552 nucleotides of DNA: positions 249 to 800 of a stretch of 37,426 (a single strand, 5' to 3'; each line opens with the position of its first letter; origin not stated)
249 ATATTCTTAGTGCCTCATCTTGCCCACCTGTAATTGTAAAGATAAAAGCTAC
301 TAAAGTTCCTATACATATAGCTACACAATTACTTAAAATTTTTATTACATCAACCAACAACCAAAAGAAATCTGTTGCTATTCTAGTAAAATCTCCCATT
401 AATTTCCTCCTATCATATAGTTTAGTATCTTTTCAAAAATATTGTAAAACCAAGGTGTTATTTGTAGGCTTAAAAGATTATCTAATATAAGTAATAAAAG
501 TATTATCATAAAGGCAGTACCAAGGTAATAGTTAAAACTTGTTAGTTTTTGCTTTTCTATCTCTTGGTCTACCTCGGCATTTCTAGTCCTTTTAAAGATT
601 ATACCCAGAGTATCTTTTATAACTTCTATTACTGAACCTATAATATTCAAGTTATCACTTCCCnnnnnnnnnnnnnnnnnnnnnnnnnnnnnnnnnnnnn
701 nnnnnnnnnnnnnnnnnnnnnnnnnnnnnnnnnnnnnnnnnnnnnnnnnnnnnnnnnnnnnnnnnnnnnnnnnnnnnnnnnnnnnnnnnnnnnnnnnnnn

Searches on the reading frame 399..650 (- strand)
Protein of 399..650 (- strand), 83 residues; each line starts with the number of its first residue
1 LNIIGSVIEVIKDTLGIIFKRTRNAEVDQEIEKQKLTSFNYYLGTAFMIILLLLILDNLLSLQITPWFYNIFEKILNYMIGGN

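Call 25: search_protein_families(library=pfam, alignment_id=A1, max_evalue=0.01)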
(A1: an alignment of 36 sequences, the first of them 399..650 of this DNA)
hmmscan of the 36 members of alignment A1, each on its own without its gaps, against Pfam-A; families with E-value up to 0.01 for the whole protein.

A. member 1, window:399-650:- (83 aa): 0 families

B. families by the number of members that match (of 36 scanned): 40 families (the first 25 are shown)
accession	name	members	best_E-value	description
PF13443.12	HTH_26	2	4e-09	Cro/C1-type HTH DNA-binding domain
PF01381.28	HTH_3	2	9.9e-08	Helix-turn-helix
PF13614.12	AAA_31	1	3.6e-35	AAA domain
PF05565.16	Sipho_Gp157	1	1.4e-34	Siphovirus Gp157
PF06378.16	SSAP_Sak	1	4.1e-34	Sak Single Strand Annealing Protein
PF00239.26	Resolvase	1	2.1e-20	Resolvase, N terminal domain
PF01051.27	Rep3_N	1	1.8e-16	Initiator Replication protein, WH1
PF21825.2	crAss001_48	1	1.3e-12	crAss001_48 related protein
PF01656.29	CbiA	1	2.1e-12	CobQ/CobB/MinD/ParA nucleotide binding domain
PF21205.3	Rep3_C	1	6.7e-11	Initiator Rep protein, WH2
PF09140.17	MipZ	1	2.2e-08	ATPase MipZ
PF13412.12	HTH_24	1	1.4e-06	Winged helix-turn-helix DNA-binding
PF12840.13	HTH_20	1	5.7e-06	Helix-turn-helix domain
PF00142.24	Fer4_NifH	1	6.6e-06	4Fe-4S iron sulfur cluster binding proteins, NifH/frxC family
PF00226.36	DnaJ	1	8.6e-06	DnaJ domain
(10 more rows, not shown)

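Call 27: search_protein_families(library=phrogs, alignment_id=A1, max_evalue=0.001)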
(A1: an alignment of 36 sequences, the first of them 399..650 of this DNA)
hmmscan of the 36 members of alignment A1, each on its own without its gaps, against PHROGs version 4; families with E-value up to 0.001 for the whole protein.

A. member 1, window:399-650:- (83 aa): 0 families

B. families by the number of members that match (of 36 scanned): 42 families (the first 25 are shown)
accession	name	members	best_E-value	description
phrog_8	-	2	9.6e-07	transcriptional regulator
phrog_3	-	2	4.5e-06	transcriptional repressor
phrog_164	-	1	1.2e-47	ParA-like partition protein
phrog_465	-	1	5.6e-39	endolysin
phrog_125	-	1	8.2e-37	DNA invertase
phrog_253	-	1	1.2e-35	Mu Gam-like end protection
phrog_659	-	1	1e-34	Sak-like ssDNA annealing protein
phrog_15863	-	1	1.4e-31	-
phrog_8492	-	1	1.4e-31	Sak-like ssDNA annealing protein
phrog_376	-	1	5.3e-29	tail protein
phrog_2245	-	1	3.2e-17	nucleoside triphosphate pyrophosphohydrolase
phrog_11013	-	1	2.3e-16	-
phrog_32652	-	1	1e-14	-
phrog_20203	-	1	1.3e-14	-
phrog_2172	-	1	1.9e-14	-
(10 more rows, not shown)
